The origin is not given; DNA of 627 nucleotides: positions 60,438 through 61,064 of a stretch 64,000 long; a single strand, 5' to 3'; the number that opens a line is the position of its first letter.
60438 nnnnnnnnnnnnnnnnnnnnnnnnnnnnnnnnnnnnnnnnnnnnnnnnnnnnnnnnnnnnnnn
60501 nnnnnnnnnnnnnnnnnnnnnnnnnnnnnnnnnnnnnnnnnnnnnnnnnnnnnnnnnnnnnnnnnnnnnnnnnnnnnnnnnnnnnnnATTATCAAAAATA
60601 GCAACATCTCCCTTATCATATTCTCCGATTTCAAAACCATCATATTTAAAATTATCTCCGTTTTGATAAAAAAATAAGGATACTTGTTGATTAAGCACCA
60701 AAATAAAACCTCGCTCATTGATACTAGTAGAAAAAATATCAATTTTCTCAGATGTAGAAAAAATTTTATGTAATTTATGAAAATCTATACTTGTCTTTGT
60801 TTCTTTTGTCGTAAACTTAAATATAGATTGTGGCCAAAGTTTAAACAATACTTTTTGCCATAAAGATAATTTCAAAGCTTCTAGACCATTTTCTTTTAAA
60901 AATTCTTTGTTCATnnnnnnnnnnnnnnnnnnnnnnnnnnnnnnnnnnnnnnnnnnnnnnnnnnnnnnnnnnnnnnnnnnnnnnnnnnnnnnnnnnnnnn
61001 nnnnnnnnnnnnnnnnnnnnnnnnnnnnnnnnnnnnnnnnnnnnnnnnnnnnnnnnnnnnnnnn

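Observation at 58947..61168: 2.2-kb segment bounded by 49-bp direct repeats, carrying a Bro-N/DinD-like gene, a stop-interrupted gene and a small ORF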

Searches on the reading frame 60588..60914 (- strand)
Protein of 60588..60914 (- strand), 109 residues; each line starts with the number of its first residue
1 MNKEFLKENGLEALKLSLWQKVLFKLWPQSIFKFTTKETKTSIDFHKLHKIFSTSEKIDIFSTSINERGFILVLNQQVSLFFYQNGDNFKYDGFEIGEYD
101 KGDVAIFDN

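Call 10: search_protein_families(library=pfam, proteins=[window:60588-60914:-], max_evalue=0.01)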
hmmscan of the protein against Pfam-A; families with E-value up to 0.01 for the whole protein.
window:60588-60914:- (109 aa): 0 families

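Call 33: search_protein_families(library=ncbifam, proteins=[window:60588-60914:-], max_evalue=0.1)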
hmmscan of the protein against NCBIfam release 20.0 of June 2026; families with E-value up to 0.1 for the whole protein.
window:60588-60914:- (109 aa): 1 family
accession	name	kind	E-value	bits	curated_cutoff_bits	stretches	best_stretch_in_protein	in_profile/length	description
NF046011.1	MAG4940_fam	subfamily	0.023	14.1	35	1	34-96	136-199/286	MAG4940 family membrane protein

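Call 34: search_protein_families(library=phrogs, proteins=[window:60588-60914:-], max_evalue=0.1)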
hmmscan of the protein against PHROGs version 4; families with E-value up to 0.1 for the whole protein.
window:60588-60914:- (109 aa): 3 families
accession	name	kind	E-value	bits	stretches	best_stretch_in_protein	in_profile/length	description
phrog_30737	-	unknown function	0.013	16.8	1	50-104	105-157/158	-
phrog_257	-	tail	0.024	14.7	1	29-100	422-491/508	minor tail protein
phrog_35185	-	unknown function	0.076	14.2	1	29-90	35-98/102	-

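Call 35: search_protein_families(library=padloc, proteins=[window:60588-60914:-], max_evalue=0.1)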
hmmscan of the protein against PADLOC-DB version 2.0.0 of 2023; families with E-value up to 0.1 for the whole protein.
window:60588-60914:- (109 aa): 0 families

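Call 93: search_dna_similar(query=window:60588-60914:-, collection=phages, mode=protein, max_evalue=0.01, max_rows=8)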
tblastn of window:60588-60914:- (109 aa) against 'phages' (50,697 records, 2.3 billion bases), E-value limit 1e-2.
No match.
